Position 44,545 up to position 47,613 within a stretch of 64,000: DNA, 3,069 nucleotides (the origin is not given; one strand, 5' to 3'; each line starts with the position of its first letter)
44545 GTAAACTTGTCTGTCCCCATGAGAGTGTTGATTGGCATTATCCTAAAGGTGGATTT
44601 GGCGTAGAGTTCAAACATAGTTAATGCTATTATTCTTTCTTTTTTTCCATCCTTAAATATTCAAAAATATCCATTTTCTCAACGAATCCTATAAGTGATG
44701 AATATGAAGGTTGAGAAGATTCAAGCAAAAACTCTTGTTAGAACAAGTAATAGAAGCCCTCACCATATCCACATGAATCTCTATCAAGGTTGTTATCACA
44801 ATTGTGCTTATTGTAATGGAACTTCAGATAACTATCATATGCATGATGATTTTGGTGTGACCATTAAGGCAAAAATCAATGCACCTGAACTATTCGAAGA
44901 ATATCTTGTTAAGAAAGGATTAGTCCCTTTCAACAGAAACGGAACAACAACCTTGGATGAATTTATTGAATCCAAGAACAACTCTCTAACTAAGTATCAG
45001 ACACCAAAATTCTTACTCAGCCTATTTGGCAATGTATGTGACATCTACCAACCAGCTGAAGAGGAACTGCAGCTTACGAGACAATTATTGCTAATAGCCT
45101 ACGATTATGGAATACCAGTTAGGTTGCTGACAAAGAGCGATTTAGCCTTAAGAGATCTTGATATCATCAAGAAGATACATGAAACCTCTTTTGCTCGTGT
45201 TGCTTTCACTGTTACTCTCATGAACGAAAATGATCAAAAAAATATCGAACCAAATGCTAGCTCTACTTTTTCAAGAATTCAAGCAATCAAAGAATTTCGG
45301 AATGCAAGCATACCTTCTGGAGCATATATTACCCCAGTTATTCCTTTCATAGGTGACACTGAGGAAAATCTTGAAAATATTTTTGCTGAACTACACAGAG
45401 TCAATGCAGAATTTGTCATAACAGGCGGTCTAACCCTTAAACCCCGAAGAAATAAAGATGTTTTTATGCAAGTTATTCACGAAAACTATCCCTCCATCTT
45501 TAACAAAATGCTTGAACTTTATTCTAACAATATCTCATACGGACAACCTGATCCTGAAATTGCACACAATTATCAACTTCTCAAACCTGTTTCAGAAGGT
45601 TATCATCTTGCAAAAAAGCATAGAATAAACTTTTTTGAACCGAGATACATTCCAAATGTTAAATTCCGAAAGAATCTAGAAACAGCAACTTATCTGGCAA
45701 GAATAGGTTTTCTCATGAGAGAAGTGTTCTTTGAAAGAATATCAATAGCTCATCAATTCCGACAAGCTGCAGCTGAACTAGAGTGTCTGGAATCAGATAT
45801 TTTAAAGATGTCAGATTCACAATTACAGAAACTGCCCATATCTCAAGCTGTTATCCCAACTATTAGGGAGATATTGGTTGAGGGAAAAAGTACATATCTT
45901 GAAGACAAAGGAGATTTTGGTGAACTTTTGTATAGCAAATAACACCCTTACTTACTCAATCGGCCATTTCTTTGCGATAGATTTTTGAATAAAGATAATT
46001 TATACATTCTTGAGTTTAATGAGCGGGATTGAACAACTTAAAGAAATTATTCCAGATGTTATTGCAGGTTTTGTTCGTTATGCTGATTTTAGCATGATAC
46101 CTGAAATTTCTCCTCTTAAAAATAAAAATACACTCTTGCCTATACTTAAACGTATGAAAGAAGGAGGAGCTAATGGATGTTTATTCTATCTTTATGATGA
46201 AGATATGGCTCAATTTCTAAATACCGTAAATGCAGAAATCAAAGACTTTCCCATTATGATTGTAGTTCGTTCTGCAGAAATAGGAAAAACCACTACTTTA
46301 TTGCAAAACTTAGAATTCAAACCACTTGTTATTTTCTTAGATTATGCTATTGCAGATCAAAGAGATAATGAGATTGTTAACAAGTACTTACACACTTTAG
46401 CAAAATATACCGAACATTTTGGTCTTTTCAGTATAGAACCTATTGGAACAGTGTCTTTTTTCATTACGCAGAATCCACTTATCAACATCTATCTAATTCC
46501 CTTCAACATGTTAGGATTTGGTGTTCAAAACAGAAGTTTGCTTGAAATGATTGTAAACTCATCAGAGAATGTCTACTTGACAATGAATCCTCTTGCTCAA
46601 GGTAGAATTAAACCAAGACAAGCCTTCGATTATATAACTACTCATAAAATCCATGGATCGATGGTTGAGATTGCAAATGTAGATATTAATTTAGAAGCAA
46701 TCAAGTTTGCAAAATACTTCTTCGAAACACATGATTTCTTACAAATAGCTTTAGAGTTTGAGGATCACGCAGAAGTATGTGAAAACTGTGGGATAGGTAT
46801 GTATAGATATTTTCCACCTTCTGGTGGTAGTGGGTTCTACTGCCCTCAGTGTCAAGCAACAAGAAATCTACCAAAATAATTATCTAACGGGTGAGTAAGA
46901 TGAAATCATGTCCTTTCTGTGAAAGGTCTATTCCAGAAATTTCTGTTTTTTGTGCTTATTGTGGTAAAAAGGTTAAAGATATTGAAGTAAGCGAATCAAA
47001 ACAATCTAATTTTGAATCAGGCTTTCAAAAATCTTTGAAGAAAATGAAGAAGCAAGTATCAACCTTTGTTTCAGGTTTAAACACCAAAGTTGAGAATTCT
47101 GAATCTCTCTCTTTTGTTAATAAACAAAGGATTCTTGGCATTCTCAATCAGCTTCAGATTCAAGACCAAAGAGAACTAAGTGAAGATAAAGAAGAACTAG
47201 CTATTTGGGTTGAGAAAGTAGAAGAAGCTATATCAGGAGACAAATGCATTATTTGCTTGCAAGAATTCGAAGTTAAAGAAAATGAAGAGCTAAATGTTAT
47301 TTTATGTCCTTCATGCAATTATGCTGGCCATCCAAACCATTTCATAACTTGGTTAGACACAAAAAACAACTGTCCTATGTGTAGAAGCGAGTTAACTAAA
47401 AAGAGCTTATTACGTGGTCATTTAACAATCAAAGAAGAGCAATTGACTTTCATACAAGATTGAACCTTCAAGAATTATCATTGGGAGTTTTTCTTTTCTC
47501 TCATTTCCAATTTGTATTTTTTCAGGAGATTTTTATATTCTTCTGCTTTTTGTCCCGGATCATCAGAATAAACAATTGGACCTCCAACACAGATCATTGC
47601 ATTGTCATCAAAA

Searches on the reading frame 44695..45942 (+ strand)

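Call 3: search_protein_families(library=pfam, proteins=[window:44695-45942:+], max_evalue=0.01)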
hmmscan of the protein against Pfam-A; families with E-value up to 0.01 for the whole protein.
window:44695-45942:+ (415 aa): 2 families
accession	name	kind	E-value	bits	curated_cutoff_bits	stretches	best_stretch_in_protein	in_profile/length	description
PF04055.27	Radical_SAM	-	7e-06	26.8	29.5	1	27-230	1-163/166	Radical SAM superfamily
PF20903.3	SPL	-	0.0028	17.1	27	1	170-268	188-286/338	Spore photoproduct lyase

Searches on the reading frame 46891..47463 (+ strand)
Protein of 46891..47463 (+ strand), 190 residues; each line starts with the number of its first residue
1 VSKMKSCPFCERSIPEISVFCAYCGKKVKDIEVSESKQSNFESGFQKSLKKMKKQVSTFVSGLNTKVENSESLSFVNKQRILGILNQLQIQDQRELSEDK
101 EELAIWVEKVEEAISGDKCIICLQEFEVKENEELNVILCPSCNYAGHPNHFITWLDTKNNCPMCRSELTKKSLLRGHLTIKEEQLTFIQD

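Call 3: search_protein_families(library=pfam, proteins=[window:46891-47463:+], max_evalue=0.01)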
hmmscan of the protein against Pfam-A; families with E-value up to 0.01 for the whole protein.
window:46891-47463:+ (190 aa): 7 families
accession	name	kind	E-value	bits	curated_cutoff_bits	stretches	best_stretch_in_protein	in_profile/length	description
PF13639.12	zf-RING_2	-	3.3e-06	27.7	27.3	1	117-165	1-44/44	Ring finger domain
PF12773.13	DZR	-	9.6e-06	26.1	27.3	1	7-29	1-23/45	Double zinc ribbon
PF17034.11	zinc_ribbon_16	-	2.8e-05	24.8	27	0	132-166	84-118/125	Zinc-ribbon like family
PF13240.11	Zn_Ribbon_1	-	0.0013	18.9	25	1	7-28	2-23/23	zinc-ribbon domain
PF10571.15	UPF0547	-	0.0031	18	29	1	5-25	1-21/26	Uncharacterised protein family UPF0547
PF12861.13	zf-ANAPC11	-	0.0037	17.7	25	0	137-170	27-63/65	Anaphase-promoting complex subunit 11 RING-H2 finger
PF14446.12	Prok-RING_1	-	0.0048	17.3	29.1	0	116-147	4-31/54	Prokaryotic RING finger family 1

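Call 4: search_protein_families(library=ncbifam, proteins=[window:46891-47463:+], max_evalue=0.01)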
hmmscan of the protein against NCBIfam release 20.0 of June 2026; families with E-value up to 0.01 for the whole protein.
window:46891-47463:+ (190 aa): 1 family
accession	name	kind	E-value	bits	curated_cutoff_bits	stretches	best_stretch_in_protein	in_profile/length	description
NF053815.1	teico_TcaA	equivalog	0.0041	16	550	1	4-58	1-55/463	membrane-associated protein TcaA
